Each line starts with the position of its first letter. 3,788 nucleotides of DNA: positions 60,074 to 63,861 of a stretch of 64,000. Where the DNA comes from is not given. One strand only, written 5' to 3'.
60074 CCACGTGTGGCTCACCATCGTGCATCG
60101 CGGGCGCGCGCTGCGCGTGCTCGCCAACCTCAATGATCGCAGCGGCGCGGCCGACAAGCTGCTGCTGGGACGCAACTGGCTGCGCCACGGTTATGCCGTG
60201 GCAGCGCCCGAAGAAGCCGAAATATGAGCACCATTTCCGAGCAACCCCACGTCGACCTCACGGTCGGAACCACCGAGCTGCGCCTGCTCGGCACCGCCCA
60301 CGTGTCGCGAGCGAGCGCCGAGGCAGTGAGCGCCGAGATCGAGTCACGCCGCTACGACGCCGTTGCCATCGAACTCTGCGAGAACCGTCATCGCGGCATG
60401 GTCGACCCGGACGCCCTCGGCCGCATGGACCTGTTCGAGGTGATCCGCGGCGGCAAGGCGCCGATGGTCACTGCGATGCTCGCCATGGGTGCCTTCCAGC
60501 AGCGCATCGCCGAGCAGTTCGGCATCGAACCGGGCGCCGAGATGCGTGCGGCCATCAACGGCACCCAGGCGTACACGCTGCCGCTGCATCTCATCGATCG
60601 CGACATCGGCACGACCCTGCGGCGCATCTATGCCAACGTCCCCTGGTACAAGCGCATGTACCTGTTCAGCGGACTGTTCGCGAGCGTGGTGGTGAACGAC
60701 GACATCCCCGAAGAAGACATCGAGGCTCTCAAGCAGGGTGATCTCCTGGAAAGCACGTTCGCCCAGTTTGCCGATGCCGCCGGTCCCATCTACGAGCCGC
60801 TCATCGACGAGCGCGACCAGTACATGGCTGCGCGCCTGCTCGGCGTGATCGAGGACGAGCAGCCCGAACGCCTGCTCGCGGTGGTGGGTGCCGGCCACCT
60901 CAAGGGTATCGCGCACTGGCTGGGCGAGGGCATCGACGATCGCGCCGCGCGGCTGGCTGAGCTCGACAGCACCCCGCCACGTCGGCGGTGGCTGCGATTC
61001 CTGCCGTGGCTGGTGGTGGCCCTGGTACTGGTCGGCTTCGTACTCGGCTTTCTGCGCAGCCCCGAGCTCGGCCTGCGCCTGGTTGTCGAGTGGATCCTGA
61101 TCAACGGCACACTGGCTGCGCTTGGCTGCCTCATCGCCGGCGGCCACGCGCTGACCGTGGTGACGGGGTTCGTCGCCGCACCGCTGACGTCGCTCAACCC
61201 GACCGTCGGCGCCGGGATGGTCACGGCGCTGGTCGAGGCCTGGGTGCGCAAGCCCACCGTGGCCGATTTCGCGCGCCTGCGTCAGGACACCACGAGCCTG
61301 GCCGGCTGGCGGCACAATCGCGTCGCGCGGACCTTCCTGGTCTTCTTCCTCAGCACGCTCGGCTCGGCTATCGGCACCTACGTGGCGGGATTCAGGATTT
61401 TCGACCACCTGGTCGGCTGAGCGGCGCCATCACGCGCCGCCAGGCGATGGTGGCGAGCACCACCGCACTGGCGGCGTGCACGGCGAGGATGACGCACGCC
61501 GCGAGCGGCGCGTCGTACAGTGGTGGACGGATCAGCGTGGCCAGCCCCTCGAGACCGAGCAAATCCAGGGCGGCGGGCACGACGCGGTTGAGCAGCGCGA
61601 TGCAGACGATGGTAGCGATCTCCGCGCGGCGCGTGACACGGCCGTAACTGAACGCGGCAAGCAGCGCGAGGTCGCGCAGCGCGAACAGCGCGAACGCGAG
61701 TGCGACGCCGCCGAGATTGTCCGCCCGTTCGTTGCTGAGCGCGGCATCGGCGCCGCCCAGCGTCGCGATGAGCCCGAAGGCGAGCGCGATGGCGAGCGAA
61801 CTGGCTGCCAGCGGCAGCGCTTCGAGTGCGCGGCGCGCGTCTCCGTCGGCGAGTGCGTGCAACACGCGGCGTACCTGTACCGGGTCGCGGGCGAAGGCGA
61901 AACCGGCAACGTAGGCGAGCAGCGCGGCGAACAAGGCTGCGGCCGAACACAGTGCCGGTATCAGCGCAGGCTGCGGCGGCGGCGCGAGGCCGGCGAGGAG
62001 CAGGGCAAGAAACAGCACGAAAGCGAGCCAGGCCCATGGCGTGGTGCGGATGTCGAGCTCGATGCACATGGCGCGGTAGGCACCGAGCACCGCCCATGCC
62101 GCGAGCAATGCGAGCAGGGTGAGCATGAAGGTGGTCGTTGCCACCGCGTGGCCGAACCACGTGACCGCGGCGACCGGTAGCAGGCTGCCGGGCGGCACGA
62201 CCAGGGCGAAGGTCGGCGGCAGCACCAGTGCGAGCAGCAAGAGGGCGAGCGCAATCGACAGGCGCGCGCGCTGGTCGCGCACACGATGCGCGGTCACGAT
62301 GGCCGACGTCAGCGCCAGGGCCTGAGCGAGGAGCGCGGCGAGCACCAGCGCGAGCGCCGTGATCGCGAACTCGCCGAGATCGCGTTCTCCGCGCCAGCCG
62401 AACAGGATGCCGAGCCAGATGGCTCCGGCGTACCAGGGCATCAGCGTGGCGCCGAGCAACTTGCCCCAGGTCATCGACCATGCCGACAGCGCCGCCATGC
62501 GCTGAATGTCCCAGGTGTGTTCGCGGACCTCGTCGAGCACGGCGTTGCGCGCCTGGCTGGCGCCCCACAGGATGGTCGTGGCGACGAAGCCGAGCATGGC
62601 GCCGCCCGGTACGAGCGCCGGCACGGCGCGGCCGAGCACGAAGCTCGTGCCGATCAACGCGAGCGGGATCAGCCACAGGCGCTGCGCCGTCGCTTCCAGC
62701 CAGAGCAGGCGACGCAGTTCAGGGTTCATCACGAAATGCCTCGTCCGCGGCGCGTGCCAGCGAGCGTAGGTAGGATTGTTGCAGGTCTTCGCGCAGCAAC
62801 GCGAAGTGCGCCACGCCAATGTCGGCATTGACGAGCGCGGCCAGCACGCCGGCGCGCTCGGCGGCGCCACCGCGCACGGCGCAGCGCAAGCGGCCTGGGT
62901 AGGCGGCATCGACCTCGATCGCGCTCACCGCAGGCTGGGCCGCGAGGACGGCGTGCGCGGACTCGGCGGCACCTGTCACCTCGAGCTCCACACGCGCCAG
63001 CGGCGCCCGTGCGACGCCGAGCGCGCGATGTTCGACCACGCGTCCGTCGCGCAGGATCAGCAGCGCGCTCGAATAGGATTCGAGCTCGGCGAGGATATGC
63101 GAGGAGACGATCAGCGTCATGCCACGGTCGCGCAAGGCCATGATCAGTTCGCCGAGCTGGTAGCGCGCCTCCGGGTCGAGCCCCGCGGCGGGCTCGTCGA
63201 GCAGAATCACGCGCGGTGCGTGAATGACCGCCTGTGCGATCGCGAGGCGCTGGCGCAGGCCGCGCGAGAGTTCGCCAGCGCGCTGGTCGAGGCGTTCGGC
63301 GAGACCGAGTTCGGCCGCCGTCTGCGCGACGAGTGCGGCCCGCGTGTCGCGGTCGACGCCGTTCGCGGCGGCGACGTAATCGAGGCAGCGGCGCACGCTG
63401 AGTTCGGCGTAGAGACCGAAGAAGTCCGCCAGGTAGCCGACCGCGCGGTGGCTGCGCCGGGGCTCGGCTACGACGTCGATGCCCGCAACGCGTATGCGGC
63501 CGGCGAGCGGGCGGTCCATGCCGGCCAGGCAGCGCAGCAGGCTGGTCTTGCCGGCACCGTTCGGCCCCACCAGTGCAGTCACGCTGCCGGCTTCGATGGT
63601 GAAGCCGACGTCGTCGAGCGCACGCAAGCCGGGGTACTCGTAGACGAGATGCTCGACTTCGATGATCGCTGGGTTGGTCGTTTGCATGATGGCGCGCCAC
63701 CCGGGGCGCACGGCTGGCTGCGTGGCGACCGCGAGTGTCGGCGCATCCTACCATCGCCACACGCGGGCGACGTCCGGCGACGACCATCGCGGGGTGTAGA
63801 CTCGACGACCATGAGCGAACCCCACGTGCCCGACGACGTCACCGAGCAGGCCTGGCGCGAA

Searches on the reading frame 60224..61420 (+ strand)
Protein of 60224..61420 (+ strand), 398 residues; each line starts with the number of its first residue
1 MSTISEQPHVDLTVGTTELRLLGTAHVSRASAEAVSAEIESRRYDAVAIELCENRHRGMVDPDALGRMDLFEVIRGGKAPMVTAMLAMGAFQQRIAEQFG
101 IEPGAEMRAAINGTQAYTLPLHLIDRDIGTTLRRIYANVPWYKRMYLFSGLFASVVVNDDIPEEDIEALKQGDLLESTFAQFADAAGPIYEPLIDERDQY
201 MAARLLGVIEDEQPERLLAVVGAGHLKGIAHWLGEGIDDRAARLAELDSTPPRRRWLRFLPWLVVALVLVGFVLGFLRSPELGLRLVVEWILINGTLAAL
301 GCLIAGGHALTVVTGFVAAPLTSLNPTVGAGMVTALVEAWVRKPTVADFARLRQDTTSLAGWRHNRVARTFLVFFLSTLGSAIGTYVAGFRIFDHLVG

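Call 41: search_protein_families(library=pfam, proteins=[window:60224-61420:+], max_evalue=0.001)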
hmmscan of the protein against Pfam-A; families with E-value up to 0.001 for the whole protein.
window:60224-61420:+ (398 aa): 1 family
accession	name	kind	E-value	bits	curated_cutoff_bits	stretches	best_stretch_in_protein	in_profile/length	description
PF01963.22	TraB_PrgY_gumN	-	2.2e-24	87.2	26.8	1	15-229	8-247/263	TraB/PrgY/gumN family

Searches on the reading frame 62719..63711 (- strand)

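Call 41: search_protein_families(library=pfam, proteins=[window:62719-63711:-], max_evalue=0.001)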
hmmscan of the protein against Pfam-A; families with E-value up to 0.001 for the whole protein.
window:62719-63711:- (330 aa): 6 families
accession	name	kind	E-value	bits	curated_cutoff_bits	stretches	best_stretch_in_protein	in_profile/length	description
PF00005.33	ABC_tran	-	6.4e-29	101.7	25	1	32-175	1-136/137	ABC transporter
PF13304.12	AAA_21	-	5.9e-16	59.8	27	2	143-209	233-302/304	AAA domain, putative AbiEii toxin, Type IV TA system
PF02463.25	SMC_N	-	3.7e-05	23.7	40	0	43-61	25-43/220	RecF/RecN/SMC N terminal domain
PF13401.12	AAA_22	-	0.00018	22.3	27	1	43-179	6-97/130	AAA domain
PF13476.12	AAA_23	-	0.0003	21.9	27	1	43-63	20-40/201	AAA domain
PF13175.12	AAA_15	-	0.0005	20.2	32.1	0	32-62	14-43/374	AAA ATPase domain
